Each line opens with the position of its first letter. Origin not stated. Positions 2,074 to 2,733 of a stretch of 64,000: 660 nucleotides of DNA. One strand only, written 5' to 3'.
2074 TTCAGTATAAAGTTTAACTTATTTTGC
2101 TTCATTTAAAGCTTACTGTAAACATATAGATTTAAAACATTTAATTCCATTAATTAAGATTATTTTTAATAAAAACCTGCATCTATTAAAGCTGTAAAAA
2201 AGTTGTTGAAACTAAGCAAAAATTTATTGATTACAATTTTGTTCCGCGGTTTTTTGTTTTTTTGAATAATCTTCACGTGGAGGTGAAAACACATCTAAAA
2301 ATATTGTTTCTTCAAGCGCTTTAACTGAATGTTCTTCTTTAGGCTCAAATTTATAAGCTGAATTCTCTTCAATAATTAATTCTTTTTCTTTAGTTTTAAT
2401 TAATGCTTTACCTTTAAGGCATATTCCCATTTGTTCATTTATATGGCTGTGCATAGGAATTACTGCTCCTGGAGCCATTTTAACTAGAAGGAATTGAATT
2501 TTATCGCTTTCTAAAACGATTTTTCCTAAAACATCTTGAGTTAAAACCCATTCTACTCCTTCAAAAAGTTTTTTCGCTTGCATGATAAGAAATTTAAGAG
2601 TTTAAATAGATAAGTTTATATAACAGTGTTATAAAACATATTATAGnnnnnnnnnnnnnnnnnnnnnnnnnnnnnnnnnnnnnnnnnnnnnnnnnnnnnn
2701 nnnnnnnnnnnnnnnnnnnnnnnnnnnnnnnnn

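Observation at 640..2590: About 400-bp segmental duplication (LivM tail plus cupin) bracketing the MscS gene, with reciprocal decay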

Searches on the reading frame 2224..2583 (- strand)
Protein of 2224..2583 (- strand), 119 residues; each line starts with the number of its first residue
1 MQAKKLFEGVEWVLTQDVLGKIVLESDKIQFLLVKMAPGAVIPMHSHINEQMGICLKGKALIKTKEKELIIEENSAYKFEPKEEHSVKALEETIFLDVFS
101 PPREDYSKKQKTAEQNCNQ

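Call 7: search_protein_families(library=pfam, proteins=[window:2224-2583:-], max_evalue=0.01)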
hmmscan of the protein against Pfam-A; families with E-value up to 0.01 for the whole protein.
window:2224-2583:- (119 aa): 8 families
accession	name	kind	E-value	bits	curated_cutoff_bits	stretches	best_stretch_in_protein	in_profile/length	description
PF07883.17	Cupin_2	-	2.2e-10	40.6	27.2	1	33-98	2-69/70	Cupin domain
PF07847.18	PCO_ADO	-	4.7e-05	23.4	27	0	80-106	118-148/201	PCO_ADO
PF12973.13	Cupin_7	-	0.00016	21.9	27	1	30-95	34-96/105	ChrR Cupin-like domain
PF06339.18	Ectoine_synth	-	0.00017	22.3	27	1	21-102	25-110/127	Ectoine synthase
PF19480.5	DUF6016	-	0.00018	22.5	27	1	25-82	29-81/141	Domain of unknown function (DUF6016)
PF02311.25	AraC_binding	-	0.00023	21.4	21.1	1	35-91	9-65/135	AraC-like ligand binding domain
PF16867.11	DMSP_lyase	-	0.00033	20.9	27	1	25-91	91-157/162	Dimethlysulfonioproprionate lyase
PF02041.22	Auxin_BP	-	0.0054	16.9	21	1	18-65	33-80/167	Auxin binding protein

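Call 9: find_encoding_contigs(protein=window:2224-2583:-, flank=6000, max_places=10)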
Protein window:2224-2583:- (119 aa): 23 contigs read that carry it; 10 places shown.
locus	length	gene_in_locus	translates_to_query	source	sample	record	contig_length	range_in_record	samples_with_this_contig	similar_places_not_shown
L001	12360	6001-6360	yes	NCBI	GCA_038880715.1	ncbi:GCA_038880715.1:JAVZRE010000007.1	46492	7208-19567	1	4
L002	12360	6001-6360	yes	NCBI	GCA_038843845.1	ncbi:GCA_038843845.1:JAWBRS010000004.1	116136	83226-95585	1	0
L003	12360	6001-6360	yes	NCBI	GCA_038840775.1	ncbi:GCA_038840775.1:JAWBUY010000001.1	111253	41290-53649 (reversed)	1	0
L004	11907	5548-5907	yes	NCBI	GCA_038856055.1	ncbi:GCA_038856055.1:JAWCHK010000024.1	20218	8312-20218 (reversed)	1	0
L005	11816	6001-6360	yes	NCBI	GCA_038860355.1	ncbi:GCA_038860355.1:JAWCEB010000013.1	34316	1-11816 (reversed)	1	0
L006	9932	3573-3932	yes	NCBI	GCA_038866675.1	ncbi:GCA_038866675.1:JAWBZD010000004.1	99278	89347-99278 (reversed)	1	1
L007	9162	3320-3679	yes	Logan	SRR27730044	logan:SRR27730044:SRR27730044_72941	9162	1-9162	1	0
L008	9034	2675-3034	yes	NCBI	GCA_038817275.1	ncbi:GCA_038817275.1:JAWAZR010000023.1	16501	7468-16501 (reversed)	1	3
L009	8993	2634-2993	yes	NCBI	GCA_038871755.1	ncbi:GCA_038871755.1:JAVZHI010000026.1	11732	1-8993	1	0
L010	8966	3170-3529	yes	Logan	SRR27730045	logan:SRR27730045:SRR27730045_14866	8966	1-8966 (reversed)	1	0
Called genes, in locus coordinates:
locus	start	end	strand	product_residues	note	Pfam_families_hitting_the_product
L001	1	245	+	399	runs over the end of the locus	PF00557:Peptidase_M24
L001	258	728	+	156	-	PF00293:NUDIX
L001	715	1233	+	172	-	PF10050:DUF2284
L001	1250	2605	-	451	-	PF00083:Sugar_tr, PF05977:MFS_3 (weak), PF07690:MFS_1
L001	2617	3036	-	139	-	PF01814:Hemerythrin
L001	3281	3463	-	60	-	PF09515:Thia_YuaJ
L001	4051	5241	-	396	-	PF00266:Aminotran_5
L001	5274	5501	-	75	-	PF01206:TusA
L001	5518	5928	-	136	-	PF02635:DsrE, PF13686:DrsE_2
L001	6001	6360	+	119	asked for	PF07883:Cupin_2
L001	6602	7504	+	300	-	PF00924:MS_channel_2nd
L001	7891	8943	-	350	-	PF02653:BPD_transp_2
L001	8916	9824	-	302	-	PF02653:BPD_transp_2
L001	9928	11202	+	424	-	PF13458:Peripla_BP_6, PF01094:ANF_receptor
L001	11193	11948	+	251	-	PF02463:SMC_N (faint), PF13175:AAA_15 (weak), PF13555:AAA_29 (weak), PF00005:ABC_tran, PF13304:AAA_21 (faint)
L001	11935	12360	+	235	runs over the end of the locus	PF13175:AAA_15 (weak), PF13476:AAA_23 (weak), PF13555:AAA_29 (weak), PF00005:ABC_tran, PF02463:SMC_N (weak), PF13304:AAA_21 (weak)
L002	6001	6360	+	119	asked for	PF07883:Cupin_2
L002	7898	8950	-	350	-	PF02653:BPD_transp_2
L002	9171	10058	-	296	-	PF02653:BPD_transp_2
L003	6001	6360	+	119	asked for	PF07883:Cupin_2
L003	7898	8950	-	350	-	PF02653:BPD_transp_2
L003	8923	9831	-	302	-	PF02653:BPD_transp_2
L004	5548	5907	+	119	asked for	PF07883:Cupin_2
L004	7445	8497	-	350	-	PF02653:BPD_transp_2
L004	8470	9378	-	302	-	PF02653:BPD_transp_2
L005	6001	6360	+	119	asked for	PF07883:Cupin_2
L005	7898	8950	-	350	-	PF02653:BPD_transp_2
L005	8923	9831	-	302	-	PF02653:BPD_transp_2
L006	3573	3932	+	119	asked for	PF07883:Cupin_2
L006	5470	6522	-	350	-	PF02653:BPD_transp_2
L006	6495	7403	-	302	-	PF02653:BPD_transp_2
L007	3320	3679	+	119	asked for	PF07883:Cupin_2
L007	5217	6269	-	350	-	PF02653:BPD_transp_2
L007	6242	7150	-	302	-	PF02653:BPD_transp_2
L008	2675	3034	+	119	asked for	PF07883:Cupin_2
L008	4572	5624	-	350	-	PF02653:BPD_transp_2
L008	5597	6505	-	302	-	PF02653:BPD_transp_2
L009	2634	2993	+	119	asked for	PF07883:Cupin_2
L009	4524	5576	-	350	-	PF02653:BPD_transp_2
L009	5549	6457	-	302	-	PF02653:BPD_transp_2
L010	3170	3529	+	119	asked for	PF07883:Cupin_2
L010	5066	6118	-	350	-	PF02653:BPD_transp_2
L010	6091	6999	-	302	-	PF02653:BPD_transp_2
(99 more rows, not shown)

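Call 13: find_related_loci(query=L001:7891-8943:-, collection=genome_contigs, flank=6000)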
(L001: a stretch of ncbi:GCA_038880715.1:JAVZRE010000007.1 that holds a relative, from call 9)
Query L001:7891-8943:- (350 aa) in genome_contigs; peptide patterns used: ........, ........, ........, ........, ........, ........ (x = any residue, [..] = any of these).
63 stretches matched a pattern; 10 encode a relative of the query (tblastn E <= 1e-3); 10 distinct loci.
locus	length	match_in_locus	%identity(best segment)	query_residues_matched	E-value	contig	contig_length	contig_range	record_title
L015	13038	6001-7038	75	1-346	4e-173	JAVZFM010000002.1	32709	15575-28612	MAG: Candidatus Bathyarchaeia archaeon isolate DRTY-6_201803_bins_58 DRTY-6_201803_bins_58_scaffold_2, whole genome shot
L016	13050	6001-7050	71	1-350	2e-168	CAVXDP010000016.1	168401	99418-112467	MAG: Candidatus Bathyarchaeota archaeon isolate MFD04408.bin.1.101 genome assembly, contig: contig_95174, whole genome s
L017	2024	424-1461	70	1-346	7e-177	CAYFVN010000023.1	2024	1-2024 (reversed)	MAG TPA_asm: uncultured Candidatus Bathyarchaeia archaeon isolate ERP108616_co1_15 genome assembly, contig: k119_137850,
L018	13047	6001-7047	70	1-349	5e-160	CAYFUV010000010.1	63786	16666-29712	MAG TPA_asm: uncultured Candidatus Bathyarchaeia archaeon isolate ERP108616_co1_152 genome assembly, contig: k119_155593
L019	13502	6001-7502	66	1-348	3e-154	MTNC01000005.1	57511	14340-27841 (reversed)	MAG: Archaeoglobus sp. JdFR-41 JGI24020J35080_1000225, whole genome shotgun sequence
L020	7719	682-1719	71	1-346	3e-153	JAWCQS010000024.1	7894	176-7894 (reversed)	MAG: Candidatus Bathyarchaeia archaeon isolate JZ-2_201907_bins_171 JZ-2_201907_bins_171_scaffold_24, whole genome shotg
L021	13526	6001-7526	64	2-347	9e-146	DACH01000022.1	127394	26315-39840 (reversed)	MAG TPA_asm: Archaeoglobus sp. UBA234 UBA234_contig_62, whole genome shotgun sequence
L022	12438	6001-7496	66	1-337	3e-144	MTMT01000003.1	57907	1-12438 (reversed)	MAG: Archaeoglobus sp. JdFR-32 JGI24020J35080_1000221, whole genome shotgun sequence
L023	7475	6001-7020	61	7-346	2e-134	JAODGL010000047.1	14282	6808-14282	MAG: Methanosarcinales archaeon isolate Flange_M5_B8-AMOR_1b 1-CGB-Flange_contig_1552, whole genome shotgun sequence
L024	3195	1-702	71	113-346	2e-114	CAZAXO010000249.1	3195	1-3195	MAG TPA_asm: uncultured Candidatus Bathyarchaeia archaeon isolate SRP323688_co1_240 genome assembly, contig: NODE_39416_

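Call 17: find_homologous_proteins(query=window:2224-2583:-, max_evalue=0.001)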
Query window:2224-2583:- (119 aa): 87 proteins with E <= 0.001 among 89 candidates.
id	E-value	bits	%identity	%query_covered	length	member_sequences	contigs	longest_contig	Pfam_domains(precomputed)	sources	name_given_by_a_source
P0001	2.6e-68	245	97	100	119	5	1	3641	PF07883.18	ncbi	ncbi:MAG: cupin domain-containing protein [Candidatus Bathyarchaeia archaeon]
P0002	7.4e-57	208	83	100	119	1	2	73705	PF06339.19,PF07883.18,PF07847.19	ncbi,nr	ncbi:cupin domain-containing protein [Candidatus Bathyarchaeota archaeon]|nr:cupin domain-containing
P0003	3.2e-52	193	80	92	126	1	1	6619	PF06339.19,PF07883.18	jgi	jgi:quercetin dioxygenase-like cupin family protein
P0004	2.6e-36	142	87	67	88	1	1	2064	PF07883.18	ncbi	ncbi:MAG: hypothetical protein QXP78_05805 [Candidatus Bathyarchaeia archaeon]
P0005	5.3e-32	128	51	93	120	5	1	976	PF07883.18,PF07847.19,PF02311.26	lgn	-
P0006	2.3e-26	110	50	88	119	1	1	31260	PF07883.18,PF02311.26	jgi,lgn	-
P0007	1.3e-25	108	48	88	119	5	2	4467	PF07883.18,PF02311.26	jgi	-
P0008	2.2e-25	107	48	93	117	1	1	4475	PF07883.18,PF12973.14,PF02311.26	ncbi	-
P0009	2.3e-25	107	45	97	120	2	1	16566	PF07883.18,PF02311.26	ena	-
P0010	2.8e-25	106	50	93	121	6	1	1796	PF16867.12,PF07883.18,PF02311.26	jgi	-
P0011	4.5e-25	106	47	91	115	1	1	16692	PF07883.18,PF02311.26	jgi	jgi:quercetin dioxygenase-like cupin family protein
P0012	4.9e-25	106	49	89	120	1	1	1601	PF16867.12,PF07883.18,PF02311.26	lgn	-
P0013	7.7e-25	105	50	87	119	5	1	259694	PF07883.18,PF02311.26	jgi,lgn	-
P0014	1.0e-24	105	49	92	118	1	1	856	PF07883.18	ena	-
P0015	1.3e-24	104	45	94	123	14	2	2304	PF16867.12,PF07883.18,PF02311.26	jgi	-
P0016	1.8e-24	104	48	92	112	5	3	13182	PF07883.18,PF02311.26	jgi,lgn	jgi:quercetin dioxygenase-like cupin family protein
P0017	2.1e-24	104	46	94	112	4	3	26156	PF07883.18,PF02311.26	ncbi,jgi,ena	-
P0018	2.4e-24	103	48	86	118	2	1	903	PF16867.12,PF07883.18,PF02311.26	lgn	-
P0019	3.3e-24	103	51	85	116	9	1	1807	PF07883.18,PF12973.14,PF02311.26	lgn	-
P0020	3.7e-24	103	50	86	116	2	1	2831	PF07883.18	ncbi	ncbi:MAG: cupin domain-containing protein [Candidatus Bathyarchaeia archaeon]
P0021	4.3e-24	103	43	97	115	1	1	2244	PF07883.18,PF02311.26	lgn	-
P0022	5.0e-24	102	49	86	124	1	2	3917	PF07883.18,PF02311.26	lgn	-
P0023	5.3e-24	102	46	92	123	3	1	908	PF07883.18,PF02311.26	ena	-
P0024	7.1e-24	102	49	92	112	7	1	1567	PF07883.18,PF02311.26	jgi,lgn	-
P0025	7.7e-24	102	48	92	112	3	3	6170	PF07883.18,PF02311.26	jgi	-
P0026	1.1e-23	101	47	92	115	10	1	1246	PF07883.18,PF02311.26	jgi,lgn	jgi:quercetin dioxygenase-like cupin family protein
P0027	1.2e-23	101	49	89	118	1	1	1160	PF07883.18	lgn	-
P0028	1.2e-23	101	45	92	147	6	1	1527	PF07883.18,PF02311.26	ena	-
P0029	1.2e-23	101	50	79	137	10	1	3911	PF07883.18,PF02311.26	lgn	-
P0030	1.3e-23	101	51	89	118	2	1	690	PF07883.18,PF02311.26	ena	-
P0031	1.3e-23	101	52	85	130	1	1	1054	PF07883.18,PF02311.26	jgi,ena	-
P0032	1.5e-23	101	53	74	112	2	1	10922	PF07883.18,PF02311.26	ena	-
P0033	1.8e-23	101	45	95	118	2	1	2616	PF07883.18,PF02311.26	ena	-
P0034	2.2e-23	100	48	87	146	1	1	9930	PF07883.18,PF02311.26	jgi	jgi:quercetin dioxygenase-like cupin family protein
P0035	3.0e-23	100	49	82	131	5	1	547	PF07883.18,PF02311.26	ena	-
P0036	3.2e-23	100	47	92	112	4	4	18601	PF07883.18,PF02311.26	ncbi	-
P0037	3.2e-23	100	43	100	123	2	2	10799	PF07883.18,PF02311.26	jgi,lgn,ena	-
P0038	3.4e-23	100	52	84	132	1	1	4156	PF07883.18,PF02311.26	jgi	jgi:quercetin dioxygenase-like cupin family protein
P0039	3.4e-23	100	45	92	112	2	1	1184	PF07883.18,PF02311.26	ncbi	-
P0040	3.5e-23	100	46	92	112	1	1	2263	PF07883.18,PF02311.26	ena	-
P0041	3.6e-23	100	47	92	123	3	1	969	PF07883.18,PF02311.26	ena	-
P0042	5.1e-23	99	47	85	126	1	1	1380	PF07883.18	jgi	jgi:quercetin dioxygenase-like cupin family protein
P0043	7.2e-23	99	47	92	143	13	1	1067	PF07883.18,PF02311.26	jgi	jgi:quercetin dioxygenase-like cupin family protein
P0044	9.0e-23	98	43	99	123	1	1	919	PF07883.18,PF02311.26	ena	-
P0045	9.7e-23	98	43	92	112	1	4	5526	PF07883.18,PF02311.26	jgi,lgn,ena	-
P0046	1.3e-22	98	44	92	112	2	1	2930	PF07883.18,PF02311.26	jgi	-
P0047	1.5e-22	98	48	81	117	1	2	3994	PF07883.18,PF02311.26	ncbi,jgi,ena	-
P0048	1.6e-22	98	45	92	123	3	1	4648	PF07883.18,PF02311.26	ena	-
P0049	1.7e-22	97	44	91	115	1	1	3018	PF07883.18,PF02311.26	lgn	-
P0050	2.4e-22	97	45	92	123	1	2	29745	PF07883.18,PF02311.26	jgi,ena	-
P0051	2.4e-22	97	45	92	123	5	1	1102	PF07883.18,PF02311.26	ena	-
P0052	3.5e-22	96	47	87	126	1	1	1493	PF07883.18,PF02311.26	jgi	jgi:quercetin dioxygenase-like cupin family protein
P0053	3.6e-22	96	46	92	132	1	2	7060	PF07883.18,PF02311.26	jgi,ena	-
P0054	6.9e-22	96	49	89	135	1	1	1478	PF16867.12,PF07883.18,PF02311.26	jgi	-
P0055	1.0e-21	95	43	92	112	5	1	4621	PF07883.18,PF02311.26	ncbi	-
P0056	1.2e-21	95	46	92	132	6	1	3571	PF07883.18,PF02311.26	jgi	jgi:quercetin dioxygenase-like cupin family protein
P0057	1.7e-21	94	46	88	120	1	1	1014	PF16867.12,PF07883.18,PF12973.14,PF02311.26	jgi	jgi:quercetin dioxygenase-like cupin family protein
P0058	2.0e-21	94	42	92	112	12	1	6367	PF07883.18,PF02311.26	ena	-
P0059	2.3e-21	94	44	89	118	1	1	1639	PF07883.18,PF02311.26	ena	-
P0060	3.1e-21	93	47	86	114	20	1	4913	PF07883.18,PF02311.26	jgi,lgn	jgi:quercetin dioxygenase-like cupin family protein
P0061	3.8e-21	93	48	82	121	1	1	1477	PF07883.18,PF02311.26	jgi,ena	-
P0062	5.8e-21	93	48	79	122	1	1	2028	PF07883.18,PF02311.26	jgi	jgi:quercetin dioxygenase-like cupin family protein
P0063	7.8e-21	92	43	89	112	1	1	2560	PF07883.18,PF02311.26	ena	-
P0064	8.2e-21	92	50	83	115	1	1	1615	PF07883.18,PF02311.26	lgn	-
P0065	3.7e-20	90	47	82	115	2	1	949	PF07883.18,PF02311.26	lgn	-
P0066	3.8e-20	90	44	92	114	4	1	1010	PF07883.18,PF02311.26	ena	-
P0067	3.9e-20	90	43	89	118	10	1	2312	PF07883.18,PF02311.26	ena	-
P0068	4.1e-20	90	44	92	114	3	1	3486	PF07883.18,PF02311.26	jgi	-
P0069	4.3e-20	90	43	87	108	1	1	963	PF07883.18,PF02311.26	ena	-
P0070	5.0e-20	90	48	75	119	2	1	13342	PF07883.18,PF02311.26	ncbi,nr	ncbi:MAG: hypothetical protein QG670_1268 [Thermoproteota archaeon]|nr:hypothetical protein [Thermop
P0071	5.5e-20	89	43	92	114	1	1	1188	PF07883.18,PF02311.26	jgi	jgi:quercetin dioxygenase-like cupin family protein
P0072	1.2e-19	88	47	87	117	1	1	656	PF07883.18,PF02311.26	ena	-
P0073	2.7e-19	87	44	94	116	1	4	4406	PF07883.18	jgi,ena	-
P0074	1.3e-18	85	42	93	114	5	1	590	PF07883.18,PF02311.26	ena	-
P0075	1.6e-18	85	47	83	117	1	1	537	PF07883.18,PF02311.26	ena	-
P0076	1.9e-18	84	43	87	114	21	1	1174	PF07883.18,PF02311.26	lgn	-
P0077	1.9e-18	84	45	80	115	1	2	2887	PF07883.18,PF02311.26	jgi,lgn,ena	-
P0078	2.3e-18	84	47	79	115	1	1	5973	PF07883.18,PF02311.26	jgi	jgi:quercetin dioxygenase-like cupin family protein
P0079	2.9e-18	84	44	86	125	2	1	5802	PF07883.18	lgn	-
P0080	3.4e-18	84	43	87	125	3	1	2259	PF07883.18,PF02311.26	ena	-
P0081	9.6e-18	82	42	79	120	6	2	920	PF07883.18,PF02311.26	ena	-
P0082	1.6e-17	81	44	83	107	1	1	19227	PF07883.18,PF02311.26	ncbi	-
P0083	6.7e-17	79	46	79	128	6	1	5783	PF07883.18,PF02311.26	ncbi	-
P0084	1.6e-16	78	42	81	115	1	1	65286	PF07883.18,PF02311.26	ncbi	ncbi:MAG: cupin domain-containing protein [Thermoproteota archaeon]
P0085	1.9e-16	78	44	79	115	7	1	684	PF07883.18,PF02311.26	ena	-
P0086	4.9e-15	73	43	80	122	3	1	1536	PF07883.18,PF02311.26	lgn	-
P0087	1.2e-14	72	46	68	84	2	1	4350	PF07883.18,PF02311.26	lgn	-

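Call 18: find_encoding_contigs(protein=P0002, flank=8000, max_places=4)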
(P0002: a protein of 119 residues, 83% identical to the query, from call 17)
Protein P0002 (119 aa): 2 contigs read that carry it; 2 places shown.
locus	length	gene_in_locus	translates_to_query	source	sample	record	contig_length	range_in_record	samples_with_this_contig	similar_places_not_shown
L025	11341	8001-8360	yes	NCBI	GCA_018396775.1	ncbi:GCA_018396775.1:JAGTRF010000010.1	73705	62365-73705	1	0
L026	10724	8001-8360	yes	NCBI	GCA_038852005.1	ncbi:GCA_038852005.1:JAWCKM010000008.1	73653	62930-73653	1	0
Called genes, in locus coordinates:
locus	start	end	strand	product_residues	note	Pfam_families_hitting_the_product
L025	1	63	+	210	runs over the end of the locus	PF00697:PRAI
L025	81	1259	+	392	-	PF00291:PALP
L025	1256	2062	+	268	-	PF00290:Trp_syntA, PF00977:His_biosynth (faint)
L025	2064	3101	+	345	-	PF00348:polyprenyl_synt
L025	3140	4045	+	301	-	PF00924:MS_channel_2nd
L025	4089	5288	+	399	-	PF00557:Peptidase_M24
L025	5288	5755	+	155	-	PF00293:NUDIX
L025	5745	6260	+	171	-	PF10050:DUF2284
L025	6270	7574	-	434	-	PF00083:Sugar_tr, PF07690:MFS_1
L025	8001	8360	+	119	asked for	PF06339:Ectoine_synth (weak), PF07847:PCO_ADO (faint), PF07883:Cupin_2 (weak)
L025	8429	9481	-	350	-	PF02653:BPD_transp_2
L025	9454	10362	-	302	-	PF02653:BPD_transp_2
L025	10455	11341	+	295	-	PF13458:Peripla_BP_6, PF01094:ANF_receptor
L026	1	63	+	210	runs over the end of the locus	PF00697:PRAI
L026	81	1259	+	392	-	PF00291:PALP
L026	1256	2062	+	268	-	PF00290:Trp_syntA, PF00977:His_biosynth (faint)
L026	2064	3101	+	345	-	PF00348:polyprenyl_synt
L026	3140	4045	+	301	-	PF00924:MS_channel_2nd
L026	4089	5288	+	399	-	PF00557:Peptidase_M24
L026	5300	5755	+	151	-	PF00293:NUDIX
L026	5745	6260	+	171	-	PF10050:DUF2284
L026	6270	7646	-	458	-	PF00083:Sugar_tr, PF07690:MFS_1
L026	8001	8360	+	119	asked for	PF06339:Ectoine_synth (weak), PF07847:PCO_ADO (faint), PF07883:Cupin_2 (weak)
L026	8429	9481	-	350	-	PF02653:BPD_transp_2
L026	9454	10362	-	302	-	PF02653:BPD_transp_2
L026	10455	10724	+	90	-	PF13458:Peripla_BP_6 (weak)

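Call 19: find_encoding_contigs(protein=P0003, flank=8000, max_places=4)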
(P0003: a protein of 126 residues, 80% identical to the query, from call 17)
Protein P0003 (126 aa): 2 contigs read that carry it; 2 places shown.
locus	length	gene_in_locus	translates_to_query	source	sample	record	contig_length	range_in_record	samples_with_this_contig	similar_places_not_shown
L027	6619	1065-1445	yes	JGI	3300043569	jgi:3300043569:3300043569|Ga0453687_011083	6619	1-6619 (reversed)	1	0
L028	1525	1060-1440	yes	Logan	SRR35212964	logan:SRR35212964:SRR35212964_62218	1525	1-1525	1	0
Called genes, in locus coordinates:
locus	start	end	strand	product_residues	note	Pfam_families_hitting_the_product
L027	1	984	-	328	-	?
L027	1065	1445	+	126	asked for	PF06339:Ectoine_synth (weak), PF07883:Cupin_2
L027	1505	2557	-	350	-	PF02653:BPD_transp_2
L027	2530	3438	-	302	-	PF02653:BPD_transp_2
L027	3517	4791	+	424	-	PF13458:Peripla_BP_6, PF01094:ANF_receptor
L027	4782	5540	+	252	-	PF02463:SMC_N (faint), PF13555:AAA_29 (weak), PF13175:AAA_15 (weak), PF13476:AAA_23 (weak), PF00005:ABC_tran, PF13304:AAA_21 (faint)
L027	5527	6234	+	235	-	PF13175:AAA_15 (weak), PF13476:AAA_23 (weak), PF13555:AAA_29 (weak), PF00005:ABC_tran, PF02463:SMC_N, PF13304:AAA_21 (weak)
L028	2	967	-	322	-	?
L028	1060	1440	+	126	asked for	PF06339:Ectoine_synth (weak), PF07883:Cupin_2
